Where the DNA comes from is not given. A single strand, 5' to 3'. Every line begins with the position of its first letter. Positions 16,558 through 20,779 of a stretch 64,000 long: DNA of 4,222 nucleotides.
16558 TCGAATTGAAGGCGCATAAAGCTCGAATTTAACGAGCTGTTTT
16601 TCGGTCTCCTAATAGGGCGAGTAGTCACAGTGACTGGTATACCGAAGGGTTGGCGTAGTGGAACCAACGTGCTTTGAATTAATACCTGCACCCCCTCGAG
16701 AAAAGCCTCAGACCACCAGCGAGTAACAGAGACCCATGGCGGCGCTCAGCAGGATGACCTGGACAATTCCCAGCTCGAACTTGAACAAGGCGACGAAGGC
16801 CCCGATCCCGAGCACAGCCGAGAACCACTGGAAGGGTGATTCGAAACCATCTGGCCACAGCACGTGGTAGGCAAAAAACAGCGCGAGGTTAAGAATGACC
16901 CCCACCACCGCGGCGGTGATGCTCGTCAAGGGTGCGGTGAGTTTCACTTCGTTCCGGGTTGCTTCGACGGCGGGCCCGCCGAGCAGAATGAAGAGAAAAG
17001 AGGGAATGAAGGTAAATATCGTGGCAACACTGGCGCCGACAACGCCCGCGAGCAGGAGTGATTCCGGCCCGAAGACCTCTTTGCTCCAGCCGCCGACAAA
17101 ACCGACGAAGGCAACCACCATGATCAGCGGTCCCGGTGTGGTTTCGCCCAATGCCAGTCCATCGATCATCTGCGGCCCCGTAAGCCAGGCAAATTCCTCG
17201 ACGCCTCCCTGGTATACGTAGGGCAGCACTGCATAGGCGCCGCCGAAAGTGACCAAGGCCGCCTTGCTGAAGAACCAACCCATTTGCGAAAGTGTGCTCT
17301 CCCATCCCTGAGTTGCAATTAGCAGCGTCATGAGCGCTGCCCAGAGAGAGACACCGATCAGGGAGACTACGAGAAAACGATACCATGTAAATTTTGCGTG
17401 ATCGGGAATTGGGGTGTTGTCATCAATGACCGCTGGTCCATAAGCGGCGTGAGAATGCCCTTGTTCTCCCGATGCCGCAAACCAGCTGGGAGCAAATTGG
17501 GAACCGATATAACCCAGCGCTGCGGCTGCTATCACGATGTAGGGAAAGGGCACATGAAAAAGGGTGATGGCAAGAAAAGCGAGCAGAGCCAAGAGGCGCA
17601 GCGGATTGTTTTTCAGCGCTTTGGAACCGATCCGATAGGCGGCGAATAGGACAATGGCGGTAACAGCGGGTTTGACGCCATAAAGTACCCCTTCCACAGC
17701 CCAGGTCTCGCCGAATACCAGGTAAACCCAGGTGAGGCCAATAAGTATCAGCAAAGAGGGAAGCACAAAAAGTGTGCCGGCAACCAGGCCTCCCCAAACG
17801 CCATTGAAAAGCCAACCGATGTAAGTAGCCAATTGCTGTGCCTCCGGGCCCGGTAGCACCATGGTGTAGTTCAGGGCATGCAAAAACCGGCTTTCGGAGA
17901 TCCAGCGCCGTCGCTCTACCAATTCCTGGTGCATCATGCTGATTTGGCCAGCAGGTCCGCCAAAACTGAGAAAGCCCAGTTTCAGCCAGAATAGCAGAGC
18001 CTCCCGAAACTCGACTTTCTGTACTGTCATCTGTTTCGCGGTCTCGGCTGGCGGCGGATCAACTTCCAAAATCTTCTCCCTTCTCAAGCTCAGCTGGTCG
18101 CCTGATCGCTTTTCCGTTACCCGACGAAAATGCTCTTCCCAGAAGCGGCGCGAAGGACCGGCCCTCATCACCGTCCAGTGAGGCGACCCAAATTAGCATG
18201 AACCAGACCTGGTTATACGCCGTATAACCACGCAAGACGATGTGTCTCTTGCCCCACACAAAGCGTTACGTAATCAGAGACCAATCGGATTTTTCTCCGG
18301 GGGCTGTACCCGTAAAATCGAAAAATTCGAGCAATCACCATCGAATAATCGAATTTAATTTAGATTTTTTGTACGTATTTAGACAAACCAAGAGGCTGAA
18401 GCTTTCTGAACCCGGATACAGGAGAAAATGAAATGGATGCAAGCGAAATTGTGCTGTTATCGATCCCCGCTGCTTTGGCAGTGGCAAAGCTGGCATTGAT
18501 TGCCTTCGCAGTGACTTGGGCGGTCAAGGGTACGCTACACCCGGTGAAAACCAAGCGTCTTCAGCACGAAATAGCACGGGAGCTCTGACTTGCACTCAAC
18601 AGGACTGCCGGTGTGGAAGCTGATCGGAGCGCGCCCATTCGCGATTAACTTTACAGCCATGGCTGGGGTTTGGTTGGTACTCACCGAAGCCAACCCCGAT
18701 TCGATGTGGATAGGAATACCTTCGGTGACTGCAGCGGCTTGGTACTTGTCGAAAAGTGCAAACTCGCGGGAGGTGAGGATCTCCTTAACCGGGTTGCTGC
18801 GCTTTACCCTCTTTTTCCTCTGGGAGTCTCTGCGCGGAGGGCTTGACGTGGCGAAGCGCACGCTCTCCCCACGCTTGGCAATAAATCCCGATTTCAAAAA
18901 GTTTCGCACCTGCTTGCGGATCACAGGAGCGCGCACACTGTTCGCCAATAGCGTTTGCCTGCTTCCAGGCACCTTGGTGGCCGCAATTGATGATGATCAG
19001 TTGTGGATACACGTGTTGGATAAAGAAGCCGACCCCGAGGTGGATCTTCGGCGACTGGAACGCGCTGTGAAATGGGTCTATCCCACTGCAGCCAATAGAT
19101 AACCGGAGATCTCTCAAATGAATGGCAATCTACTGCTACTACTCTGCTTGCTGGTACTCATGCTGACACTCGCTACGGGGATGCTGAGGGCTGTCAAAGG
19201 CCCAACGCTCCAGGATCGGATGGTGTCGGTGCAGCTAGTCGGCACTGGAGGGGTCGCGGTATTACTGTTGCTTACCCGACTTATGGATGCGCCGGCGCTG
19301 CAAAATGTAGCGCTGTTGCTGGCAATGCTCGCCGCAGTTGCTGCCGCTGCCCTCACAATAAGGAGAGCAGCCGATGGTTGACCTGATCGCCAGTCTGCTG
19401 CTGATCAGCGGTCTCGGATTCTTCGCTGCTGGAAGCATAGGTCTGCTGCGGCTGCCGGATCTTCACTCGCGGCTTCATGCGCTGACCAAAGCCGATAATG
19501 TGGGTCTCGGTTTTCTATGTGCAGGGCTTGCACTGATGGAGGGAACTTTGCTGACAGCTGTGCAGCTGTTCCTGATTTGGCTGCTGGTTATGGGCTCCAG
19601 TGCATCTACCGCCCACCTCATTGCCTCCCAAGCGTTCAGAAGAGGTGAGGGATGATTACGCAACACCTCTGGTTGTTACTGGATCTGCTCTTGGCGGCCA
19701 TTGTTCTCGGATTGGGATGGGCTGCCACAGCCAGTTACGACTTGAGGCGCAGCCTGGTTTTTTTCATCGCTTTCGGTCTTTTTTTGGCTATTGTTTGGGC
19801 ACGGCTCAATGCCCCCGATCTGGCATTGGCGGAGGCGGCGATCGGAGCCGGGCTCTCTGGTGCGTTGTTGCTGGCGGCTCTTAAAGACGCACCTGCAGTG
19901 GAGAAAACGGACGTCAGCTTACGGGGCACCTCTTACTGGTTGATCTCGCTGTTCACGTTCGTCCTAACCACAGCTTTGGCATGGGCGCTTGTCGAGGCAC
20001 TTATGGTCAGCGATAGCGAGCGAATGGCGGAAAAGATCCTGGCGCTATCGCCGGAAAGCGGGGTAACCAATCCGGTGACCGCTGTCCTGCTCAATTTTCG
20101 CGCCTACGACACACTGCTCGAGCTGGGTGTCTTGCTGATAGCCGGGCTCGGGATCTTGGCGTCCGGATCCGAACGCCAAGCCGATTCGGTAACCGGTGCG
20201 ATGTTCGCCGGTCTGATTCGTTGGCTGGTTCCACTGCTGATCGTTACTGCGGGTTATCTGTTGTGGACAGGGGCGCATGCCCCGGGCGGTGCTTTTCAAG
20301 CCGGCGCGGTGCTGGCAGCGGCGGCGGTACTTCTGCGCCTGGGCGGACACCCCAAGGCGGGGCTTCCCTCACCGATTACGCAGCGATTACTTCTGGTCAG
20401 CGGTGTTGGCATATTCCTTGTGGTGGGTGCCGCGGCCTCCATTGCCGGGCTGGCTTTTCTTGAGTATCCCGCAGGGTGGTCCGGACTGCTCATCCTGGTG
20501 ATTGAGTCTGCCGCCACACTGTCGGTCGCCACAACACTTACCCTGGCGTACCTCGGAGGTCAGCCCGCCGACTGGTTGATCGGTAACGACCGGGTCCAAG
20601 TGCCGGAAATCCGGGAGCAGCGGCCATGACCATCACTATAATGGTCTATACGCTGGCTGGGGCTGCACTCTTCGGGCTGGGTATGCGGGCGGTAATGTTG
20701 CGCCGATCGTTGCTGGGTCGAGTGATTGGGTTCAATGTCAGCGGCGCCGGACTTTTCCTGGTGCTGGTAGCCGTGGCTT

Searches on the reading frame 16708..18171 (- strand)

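Call 7: search_protein_families(library=pfam, proteins=[window:16708-18171:-], max_evalue=0.001)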
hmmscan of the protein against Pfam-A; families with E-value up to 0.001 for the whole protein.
window:16708-18171:- (487 aa): 1 family
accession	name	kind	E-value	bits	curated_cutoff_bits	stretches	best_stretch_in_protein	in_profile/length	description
PF02417.20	Chromate_transp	-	3.4e-75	252.1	28.6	2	58-221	3-166/166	Chromate transporter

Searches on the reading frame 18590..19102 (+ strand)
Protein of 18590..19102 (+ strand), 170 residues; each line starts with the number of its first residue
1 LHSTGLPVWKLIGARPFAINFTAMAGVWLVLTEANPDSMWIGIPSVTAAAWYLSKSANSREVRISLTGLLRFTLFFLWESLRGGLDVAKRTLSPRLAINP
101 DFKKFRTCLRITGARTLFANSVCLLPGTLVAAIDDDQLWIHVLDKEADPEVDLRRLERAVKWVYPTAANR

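Call 30: search_protein_families(library=pfam, proteins=[window:18590-19102:+], max_evalue=0.001)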
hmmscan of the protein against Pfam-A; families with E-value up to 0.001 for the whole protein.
window:18590-19102:+ (170 aa): 1 family
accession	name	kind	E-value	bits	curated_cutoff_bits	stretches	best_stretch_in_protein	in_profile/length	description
PF01899.21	MNHE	-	6.1e-27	94.6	27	1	23-160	3-142/145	Na+/H+ ion antiporter subunit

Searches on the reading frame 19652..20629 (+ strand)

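Call 30: search_protein_families(library=pfam, proteins=[window:19652-20629:+], max_evalue=0.001)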
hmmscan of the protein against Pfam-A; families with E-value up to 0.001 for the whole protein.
window:19652-20629:+ (325 aa): 3 families
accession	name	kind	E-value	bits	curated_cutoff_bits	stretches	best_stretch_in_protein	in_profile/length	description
PF13244.11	MbhD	-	2.1e-15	57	27.2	1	17-81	2-66/67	MBH, subunit D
PF04039.18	MnhB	-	2.2e-12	47.7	22.5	1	188-281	5-101/127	Domain related to MnhB subunit of Na+/H+ antiporter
PF20501.3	MbhE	-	1.6e-05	25.3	27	1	107-170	18-79/98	MBH, subunit E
